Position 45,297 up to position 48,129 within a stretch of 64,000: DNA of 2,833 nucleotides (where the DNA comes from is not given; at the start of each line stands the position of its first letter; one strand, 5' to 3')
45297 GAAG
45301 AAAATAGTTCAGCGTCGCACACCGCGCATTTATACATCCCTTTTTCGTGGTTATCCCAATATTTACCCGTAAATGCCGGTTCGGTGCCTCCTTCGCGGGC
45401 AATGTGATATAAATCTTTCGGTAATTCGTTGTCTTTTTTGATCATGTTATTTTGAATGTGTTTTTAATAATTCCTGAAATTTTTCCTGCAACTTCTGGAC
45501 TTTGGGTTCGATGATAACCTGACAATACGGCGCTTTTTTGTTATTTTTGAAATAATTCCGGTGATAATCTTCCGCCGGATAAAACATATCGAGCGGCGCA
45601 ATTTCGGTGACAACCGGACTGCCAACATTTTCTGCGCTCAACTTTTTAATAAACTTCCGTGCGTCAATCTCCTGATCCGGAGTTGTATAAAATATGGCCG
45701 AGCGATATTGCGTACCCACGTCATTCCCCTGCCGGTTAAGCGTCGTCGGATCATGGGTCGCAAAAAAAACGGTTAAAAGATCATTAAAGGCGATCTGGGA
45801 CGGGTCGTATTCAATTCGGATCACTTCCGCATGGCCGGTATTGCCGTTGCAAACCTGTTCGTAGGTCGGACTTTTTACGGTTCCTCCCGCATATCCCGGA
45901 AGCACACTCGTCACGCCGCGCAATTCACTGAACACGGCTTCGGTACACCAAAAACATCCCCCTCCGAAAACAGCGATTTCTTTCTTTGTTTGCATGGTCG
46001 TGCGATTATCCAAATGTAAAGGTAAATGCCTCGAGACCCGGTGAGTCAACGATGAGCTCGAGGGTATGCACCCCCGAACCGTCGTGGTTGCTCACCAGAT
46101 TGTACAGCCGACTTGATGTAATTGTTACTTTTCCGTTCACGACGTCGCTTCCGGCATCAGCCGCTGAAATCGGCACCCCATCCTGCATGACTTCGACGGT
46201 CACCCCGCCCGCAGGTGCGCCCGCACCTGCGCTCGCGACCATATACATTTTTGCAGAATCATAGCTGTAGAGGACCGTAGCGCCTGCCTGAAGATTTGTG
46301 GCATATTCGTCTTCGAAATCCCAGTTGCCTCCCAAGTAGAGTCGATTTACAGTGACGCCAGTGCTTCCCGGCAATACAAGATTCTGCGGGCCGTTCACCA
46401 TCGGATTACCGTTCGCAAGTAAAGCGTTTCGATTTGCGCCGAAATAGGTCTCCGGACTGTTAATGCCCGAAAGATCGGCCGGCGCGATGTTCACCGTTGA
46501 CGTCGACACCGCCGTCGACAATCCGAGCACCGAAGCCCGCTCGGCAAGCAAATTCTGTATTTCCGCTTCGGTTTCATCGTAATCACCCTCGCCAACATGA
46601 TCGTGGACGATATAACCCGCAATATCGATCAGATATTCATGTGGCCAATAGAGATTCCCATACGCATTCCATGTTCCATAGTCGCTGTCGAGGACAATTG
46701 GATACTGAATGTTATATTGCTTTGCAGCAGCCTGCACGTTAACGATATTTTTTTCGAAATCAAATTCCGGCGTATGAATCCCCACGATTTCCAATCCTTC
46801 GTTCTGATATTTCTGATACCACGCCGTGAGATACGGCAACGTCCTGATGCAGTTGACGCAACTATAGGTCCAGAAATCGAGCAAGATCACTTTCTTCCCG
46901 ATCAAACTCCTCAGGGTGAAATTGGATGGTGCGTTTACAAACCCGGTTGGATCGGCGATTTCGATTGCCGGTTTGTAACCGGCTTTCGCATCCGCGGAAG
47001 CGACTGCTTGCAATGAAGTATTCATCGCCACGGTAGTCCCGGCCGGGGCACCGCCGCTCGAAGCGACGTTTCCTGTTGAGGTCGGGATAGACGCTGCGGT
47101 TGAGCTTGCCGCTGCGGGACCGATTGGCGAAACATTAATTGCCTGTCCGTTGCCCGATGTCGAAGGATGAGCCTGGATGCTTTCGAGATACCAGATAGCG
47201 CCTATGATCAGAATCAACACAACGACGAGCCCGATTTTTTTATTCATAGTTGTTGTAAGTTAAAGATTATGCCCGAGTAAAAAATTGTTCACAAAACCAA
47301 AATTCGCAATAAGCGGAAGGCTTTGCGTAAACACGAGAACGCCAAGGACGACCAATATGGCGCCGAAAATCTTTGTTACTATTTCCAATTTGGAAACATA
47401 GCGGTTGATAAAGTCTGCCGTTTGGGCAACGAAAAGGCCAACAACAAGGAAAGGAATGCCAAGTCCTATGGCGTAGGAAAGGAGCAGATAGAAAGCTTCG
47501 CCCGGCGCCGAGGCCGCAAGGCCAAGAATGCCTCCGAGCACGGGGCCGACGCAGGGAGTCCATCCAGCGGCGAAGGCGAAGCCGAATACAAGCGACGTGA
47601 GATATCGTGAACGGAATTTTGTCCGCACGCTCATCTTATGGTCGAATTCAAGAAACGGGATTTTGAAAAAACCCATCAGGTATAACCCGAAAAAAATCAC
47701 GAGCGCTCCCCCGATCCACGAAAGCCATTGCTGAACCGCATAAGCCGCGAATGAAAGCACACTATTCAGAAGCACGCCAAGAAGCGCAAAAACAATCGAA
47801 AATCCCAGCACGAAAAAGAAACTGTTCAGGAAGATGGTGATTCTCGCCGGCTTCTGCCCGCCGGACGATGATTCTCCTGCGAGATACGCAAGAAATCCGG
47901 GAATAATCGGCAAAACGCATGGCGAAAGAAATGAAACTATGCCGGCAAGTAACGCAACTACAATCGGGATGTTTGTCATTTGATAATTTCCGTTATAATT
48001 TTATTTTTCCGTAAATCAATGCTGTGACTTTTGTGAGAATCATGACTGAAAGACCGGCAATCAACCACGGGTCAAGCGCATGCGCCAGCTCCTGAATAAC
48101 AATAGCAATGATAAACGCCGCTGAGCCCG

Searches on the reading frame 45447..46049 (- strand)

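Call 41: search_protein_families(library=pfam, proteins=[window:45447-46049:-], max_evalue=0.001)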
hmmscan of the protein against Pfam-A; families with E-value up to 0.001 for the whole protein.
window:45447-46049:- (200 aa): 1 family
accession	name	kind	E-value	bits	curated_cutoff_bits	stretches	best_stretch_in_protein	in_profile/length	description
PF01625.27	PMSR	-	4e-64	215.9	23.7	1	26-177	2-153/153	Peptide methionine sulfoxide reductase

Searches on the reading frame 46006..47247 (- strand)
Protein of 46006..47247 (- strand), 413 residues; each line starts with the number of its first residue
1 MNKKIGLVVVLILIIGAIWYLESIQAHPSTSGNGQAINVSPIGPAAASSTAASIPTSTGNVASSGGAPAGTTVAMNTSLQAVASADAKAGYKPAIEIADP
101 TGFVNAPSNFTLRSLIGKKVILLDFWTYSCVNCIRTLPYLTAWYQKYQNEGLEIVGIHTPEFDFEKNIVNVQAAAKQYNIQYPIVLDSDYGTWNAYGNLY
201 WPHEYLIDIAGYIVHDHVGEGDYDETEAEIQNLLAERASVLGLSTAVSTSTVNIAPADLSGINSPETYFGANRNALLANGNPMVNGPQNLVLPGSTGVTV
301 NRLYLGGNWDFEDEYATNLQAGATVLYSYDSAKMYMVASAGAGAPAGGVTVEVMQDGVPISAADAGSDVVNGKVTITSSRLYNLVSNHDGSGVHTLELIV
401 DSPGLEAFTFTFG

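Call 41: search_protein_families(library=pfam, proteins=[window:46006-47247:-], max_evalue=0.001)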
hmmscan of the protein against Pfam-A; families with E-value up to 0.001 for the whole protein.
window:46006-47247:- (413 aa): 4 families
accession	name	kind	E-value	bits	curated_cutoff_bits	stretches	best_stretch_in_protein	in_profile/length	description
PF17991.7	Thioredoxin_10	-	4.4e-26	92.6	27.1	1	264-413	1-142/142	Thioredoxin like C-terminal domain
PF00578.27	AhpC-TSA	-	6.4e-12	46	26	1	109-215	17-123/124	AhpC/TSA family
PF08534.16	Redoxin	-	7.6e-12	45.7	26.6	1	106-232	17-146/148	Redoxin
PF13905.12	Thioredoxin_8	-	4.7e-07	30.5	27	1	119-211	2-92/94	Thioredoxin-like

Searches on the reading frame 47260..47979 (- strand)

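Call 42: search_protein_families(library=pfam, proteins=[window:47260-47979:-], max_evalue=0.001)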
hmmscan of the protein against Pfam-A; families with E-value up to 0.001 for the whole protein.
window:47260-47979:- (239 aa): 1 family
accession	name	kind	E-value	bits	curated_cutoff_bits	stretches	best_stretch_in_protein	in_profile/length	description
PF02683.22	DsbD_TM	-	7.2e-15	55.3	27.1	1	6-217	5-215/219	Cytochrome C biogenesis protein transmembrane domain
